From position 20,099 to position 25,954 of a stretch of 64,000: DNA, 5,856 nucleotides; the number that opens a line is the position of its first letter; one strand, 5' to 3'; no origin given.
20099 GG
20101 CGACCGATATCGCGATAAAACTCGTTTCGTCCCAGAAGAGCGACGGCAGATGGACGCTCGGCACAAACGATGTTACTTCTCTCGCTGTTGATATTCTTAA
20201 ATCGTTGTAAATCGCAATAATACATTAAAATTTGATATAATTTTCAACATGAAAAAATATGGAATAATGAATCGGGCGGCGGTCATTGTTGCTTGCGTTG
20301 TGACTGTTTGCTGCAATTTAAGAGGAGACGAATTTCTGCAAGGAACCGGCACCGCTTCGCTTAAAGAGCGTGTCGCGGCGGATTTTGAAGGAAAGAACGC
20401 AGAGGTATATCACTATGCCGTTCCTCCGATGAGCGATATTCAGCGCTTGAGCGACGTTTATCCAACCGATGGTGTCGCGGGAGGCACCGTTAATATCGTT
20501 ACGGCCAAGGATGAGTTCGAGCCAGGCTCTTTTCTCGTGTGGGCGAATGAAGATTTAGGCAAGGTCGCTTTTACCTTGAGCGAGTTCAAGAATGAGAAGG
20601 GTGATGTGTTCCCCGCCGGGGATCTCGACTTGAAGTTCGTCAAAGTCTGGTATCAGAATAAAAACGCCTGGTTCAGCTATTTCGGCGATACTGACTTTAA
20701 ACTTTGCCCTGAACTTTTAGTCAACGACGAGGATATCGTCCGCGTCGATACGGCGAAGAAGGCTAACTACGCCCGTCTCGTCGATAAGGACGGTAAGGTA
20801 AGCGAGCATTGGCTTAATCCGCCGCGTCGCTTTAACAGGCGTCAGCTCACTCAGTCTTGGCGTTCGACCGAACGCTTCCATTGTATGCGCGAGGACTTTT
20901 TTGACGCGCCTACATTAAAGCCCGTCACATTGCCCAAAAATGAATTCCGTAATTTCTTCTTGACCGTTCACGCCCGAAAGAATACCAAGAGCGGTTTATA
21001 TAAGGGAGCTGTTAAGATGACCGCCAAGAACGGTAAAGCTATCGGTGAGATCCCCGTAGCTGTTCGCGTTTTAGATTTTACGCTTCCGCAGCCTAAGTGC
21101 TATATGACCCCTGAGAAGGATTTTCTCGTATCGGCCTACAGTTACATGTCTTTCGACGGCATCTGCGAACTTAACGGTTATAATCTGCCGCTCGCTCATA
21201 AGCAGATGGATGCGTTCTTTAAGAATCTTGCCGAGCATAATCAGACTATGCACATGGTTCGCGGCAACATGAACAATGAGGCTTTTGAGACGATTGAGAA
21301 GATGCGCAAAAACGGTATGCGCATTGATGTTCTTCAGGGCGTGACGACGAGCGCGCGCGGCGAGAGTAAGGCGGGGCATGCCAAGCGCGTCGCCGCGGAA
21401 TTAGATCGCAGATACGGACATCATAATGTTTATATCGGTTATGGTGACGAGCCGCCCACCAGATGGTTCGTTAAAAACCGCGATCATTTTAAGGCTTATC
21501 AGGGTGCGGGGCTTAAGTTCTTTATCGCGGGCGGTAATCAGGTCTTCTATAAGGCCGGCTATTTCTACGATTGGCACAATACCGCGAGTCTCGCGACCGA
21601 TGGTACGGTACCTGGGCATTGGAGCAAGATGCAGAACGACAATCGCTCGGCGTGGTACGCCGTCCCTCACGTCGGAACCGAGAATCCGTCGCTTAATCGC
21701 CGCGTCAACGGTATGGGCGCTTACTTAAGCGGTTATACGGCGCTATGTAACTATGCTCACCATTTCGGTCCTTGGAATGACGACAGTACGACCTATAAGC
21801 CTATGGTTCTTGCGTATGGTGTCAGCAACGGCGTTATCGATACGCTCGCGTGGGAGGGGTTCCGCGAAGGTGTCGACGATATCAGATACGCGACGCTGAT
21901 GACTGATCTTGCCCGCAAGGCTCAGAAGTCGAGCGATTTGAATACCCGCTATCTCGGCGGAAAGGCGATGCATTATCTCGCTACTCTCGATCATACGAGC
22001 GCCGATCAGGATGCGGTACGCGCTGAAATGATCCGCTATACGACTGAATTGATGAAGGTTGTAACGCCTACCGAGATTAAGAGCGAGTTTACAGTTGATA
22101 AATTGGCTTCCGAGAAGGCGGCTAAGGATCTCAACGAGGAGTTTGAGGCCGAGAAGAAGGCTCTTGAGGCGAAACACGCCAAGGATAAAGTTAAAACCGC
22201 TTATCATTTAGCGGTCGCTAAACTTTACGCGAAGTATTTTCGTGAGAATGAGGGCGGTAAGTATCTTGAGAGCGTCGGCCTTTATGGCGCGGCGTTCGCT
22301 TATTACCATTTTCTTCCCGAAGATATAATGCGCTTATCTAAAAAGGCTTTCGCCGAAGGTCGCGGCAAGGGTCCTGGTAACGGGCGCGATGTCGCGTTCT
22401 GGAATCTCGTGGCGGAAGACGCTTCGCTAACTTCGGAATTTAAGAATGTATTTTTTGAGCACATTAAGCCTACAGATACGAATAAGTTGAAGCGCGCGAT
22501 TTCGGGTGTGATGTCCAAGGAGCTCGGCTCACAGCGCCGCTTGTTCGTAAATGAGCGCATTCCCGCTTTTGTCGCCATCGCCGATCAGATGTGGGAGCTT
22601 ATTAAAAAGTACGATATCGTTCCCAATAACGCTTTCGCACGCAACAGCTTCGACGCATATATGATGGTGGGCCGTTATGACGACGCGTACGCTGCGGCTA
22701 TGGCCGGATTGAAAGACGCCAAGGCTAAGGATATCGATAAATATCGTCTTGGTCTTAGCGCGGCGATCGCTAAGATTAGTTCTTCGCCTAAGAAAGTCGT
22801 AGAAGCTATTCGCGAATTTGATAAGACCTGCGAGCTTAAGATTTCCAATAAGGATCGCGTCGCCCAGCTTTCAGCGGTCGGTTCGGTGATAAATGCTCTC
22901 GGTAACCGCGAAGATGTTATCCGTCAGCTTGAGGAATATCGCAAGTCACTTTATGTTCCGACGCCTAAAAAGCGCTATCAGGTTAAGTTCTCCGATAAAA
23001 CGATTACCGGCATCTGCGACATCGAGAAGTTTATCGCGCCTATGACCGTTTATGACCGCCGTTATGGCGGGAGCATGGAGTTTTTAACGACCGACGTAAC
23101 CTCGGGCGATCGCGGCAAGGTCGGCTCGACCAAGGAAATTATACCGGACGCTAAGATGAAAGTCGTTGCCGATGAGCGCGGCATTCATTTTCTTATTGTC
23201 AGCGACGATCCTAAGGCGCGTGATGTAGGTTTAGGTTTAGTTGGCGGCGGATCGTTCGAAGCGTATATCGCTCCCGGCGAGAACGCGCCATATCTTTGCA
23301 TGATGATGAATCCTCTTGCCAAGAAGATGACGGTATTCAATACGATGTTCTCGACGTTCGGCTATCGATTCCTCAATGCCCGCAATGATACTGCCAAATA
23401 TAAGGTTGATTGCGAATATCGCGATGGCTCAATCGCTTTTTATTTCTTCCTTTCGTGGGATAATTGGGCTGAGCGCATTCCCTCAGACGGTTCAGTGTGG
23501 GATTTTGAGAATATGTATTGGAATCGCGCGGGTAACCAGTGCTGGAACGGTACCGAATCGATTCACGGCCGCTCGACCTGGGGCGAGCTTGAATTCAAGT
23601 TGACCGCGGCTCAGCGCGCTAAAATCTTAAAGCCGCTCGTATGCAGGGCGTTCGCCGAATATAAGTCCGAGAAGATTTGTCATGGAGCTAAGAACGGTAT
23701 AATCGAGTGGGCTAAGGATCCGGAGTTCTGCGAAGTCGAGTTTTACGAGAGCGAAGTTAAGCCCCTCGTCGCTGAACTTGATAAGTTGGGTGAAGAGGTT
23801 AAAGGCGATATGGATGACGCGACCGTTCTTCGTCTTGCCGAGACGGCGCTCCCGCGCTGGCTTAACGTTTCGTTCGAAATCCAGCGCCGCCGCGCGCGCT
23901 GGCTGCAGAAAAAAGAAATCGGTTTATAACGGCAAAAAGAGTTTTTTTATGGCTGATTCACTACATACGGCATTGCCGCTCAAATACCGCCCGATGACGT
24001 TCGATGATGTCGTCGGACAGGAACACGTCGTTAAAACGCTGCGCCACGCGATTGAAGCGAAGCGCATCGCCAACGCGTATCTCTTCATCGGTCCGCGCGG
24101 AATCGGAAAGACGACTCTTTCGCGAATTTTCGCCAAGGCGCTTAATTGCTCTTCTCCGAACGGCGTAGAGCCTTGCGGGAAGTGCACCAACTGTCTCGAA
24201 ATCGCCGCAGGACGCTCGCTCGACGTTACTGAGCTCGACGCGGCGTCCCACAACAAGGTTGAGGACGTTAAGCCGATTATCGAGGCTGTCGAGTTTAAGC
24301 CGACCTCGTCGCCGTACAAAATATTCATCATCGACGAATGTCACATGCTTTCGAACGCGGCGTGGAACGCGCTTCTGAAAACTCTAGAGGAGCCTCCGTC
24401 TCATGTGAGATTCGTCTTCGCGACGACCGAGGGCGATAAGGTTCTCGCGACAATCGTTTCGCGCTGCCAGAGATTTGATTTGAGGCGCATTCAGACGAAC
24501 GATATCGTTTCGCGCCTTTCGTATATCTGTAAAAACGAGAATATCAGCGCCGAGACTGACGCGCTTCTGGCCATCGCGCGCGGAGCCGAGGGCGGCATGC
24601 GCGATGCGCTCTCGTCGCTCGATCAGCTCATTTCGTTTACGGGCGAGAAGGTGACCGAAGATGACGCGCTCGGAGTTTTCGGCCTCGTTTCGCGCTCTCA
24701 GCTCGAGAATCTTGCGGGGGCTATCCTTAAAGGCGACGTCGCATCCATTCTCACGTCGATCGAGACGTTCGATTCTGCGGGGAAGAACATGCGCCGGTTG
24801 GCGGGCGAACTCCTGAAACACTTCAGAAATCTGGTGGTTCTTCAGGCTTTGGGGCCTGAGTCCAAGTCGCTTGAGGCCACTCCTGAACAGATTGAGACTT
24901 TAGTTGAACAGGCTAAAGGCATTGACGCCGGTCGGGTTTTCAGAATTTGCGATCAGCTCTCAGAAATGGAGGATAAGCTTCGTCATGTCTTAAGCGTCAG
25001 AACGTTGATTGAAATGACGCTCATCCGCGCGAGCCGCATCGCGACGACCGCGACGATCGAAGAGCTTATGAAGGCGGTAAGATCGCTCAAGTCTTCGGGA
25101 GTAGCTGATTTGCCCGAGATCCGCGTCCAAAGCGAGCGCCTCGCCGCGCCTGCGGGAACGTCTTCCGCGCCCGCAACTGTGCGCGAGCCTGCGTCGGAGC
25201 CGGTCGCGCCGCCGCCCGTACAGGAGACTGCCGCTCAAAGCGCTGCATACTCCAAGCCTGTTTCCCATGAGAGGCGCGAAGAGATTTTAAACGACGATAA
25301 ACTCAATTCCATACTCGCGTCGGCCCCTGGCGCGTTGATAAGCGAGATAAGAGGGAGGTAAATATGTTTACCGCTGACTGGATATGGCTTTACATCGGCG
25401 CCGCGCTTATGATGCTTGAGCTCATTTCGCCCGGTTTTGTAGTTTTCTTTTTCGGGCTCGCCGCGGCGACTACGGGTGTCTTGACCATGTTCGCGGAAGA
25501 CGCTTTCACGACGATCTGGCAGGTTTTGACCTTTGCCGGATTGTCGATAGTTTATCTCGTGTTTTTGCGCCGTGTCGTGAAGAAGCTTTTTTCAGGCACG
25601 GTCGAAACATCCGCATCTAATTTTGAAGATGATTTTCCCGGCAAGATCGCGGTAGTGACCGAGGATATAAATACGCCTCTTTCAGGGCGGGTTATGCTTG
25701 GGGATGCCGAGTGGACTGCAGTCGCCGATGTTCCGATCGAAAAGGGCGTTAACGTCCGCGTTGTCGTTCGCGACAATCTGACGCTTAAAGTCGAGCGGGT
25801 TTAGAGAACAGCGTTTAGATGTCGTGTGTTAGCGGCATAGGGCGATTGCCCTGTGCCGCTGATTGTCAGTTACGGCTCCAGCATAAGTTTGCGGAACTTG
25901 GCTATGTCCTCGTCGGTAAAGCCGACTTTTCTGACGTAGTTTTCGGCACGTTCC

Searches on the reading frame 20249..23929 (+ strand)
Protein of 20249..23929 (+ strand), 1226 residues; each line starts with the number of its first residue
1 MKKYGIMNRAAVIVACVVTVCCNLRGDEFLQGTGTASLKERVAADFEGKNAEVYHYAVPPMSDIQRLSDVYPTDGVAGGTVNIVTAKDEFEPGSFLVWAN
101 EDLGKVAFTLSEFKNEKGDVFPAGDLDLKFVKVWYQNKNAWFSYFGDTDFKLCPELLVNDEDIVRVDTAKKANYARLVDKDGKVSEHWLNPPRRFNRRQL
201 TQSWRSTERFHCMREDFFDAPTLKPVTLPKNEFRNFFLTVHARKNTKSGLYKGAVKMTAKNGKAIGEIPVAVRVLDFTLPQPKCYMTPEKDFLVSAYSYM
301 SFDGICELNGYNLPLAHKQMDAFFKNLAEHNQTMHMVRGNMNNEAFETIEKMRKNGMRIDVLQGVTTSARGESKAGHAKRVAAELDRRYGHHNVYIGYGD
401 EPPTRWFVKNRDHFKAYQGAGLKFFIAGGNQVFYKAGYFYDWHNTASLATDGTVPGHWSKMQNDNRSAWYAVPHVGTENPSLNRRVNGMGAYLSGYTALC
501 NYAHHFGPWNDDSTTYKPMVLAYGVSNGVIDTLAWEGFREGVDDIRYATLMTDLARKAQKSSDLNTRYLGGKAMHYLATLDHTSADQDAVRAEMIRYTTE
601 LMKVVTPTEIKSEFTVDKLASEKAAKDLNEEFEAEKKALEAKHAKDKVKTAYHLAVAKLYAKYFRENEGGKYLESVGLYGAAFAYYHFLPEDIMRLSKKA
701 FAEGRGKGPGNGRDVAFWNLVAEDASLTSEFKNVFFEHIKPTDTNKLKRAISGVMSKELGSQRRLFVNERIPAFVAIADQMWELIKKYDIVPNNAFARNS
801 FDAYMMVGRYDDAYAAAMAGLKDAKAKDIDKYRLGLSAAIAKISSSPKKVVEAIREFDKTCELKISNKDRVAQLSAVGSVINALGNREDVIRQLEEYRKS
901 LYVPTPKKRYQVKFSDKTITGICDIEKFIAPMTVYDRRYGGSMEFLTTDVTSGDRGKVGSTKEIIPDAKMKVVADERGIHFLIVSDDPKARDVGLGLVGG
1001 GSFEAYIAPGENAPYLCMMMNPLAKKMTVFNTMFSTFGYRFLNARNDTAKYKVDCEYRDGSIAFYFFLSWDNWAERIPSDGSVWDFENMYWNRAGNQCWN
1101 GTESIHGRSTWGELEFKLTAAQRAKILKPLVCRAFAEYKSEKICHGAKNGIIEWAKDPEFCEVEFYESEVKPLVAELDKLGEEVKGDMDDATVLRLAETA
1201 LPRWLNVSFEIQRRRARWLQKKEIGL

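Call 16: search_protein_families(library=pfam, proteins=[window:20249-23929:+])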
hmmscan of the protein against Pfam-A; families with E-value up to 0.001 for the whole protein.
window:20249-23929:+ (1226 aa): 1 family
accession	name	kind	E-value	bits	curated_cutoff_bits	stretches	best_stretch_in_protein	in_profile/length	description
PF22680.2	Glyco_hydro_123_N_2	-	1.3e-06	28.7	27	0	95-134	37-76/142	Glycoside hydrolase 123 N-terminal domain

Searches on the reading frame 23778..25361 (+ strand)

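Call 16: search_protein_families(library=pfam, proteins=[window:23778-25361:+])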
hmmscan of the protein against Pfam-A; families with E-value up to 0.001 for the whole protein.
window:23778-25361:+ (527 aa): 13 families
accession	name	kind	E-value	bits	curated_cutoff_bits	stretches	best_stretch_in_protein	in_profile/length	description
PF13177.12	DNA_pol3_delta2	-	8.5e-44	149.8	27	1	80-238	1-160/161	DNA polymerase III, delta subunit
PF22608.2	DNAX_ATPase_lid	-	5.5e-15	55.3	27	1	243-289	2-48/49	DNA polymerase III clamp loader subunit, ATPase lid domain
PF12169.13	DNA_pol3_gamma3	-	4e-14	53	24.4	1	292-433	1-142/143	DNA polymerase III subunits gamma and tau domain III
PF00004.35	AAA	-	5.2e-11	43.6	21.2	1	102-232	2-125/131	ATPase family associated with various cellular activities (AAA)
PF05496.18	RuvB_N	-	1.2e-08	35.4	27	1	71-125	2-60/159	Holliday junction DNA helicase RuvB P-loop domain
PF13191.12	AAA_16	-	3e-07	31.5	32.6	1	78-164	2-94/167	AAA ATPase domain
PF21960.2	RCF1-5-like_lid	-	1.2e-06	28.8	27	1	245-281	1-38/43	RCF1/5-like, AAA+ ATPase lid domain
PF13604.12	AAA_30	-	2.2e-06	28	27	1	101-272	21-174/191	AAA domain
PF07728.20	AAA_5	-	2.8e-05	24.6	22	1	102-206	3-93/139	AAA domain (dynein-related subfamily)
PF13401.12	AAA_22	-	3.4e-05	24.6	27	1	100-217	7-123/130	AAA domain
PF13173.12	AAA_14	-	4.6e-05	23.9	27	1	100-215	4-96/129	AAA domain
PF04851.21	ResIII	-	0.00057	20.3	22.5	0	177-205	123-152/164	Type III restriction enzyme, res subunit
PF13245.12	AAA_19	-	0.00067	20.3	25.1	0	90-210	3-120/134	AAA domain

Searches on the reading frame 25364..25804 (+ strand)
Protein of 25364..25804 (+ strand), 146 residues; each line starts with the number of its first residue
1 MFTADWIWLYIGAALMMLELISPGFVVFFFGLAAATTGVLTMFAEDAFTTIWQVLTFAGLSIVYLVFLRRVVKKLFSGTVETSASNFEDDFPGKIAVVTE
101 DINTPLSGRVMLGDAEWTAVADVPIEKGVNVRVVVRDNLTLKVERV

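Call 16: search_protein_families(library=pfam, proteins=[window:25364-25804:+])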
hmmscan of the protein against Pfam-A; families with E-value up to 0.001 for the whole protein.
window:25364-25804:+ (146 aa): 1 family
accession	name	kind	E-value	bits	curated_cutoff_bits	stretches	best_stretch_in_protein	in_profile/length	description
PF01957.25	NfeD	-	5.6e-13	49.3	29.1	1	89-145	2-57/57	NfeD-like C-terminal, partner-binding domain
